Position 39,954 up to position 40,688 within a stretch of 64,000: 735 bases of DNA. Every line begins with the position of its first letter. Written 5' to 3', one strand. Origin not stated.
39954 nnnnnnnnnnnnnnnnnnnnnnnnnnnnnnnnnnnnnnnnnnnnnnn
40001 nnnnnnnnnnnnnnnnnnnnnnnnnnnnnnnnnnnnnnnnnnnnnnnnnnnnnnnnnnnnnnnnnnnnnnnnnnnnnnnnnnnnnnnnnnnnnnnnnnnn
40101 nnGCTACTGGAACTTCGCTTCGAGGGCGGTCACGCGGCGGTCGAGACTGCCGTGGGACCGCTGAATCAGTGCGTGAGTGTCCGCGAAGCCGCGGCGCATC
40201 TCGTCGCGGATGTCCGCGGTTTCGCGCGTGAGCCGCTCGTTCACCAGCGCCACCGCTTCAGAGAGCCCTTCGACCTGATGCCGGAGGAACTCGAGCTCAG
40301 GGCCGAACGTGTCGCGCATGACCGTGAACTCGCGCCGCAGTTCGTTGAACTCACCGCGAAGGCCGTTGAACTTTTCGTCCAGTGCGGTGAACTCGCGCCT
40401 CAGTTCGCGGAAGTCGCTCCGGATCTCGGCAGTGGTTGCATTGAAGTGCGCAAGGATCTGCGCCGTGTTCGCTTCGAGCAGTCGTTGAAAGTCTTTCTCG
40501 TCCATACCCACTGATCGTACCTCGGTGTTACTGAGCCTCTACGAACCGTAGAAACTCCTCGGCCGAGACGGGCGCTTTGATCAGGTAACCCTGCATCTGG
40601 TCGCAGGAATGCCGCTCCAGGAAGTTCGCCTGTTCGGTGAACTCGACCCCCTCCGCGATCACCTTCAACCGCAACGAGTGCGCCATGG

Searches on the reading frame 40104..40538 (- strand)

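Call 44: search_protein_families(library=pfam, proteins=[window:40104-40538:-], max_evalue=0.001)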
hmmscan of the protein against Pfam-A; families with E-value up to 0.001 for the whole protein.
window:40104-40538:- (144 aa): 1 family
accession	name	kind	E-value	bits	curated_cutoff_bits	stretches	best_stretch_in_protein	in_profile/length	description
PF07798.16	CCDC90-like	-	0.00028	21.2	33.5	0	33-90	49-107/175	Coiled-coil domain-containing protein 90-like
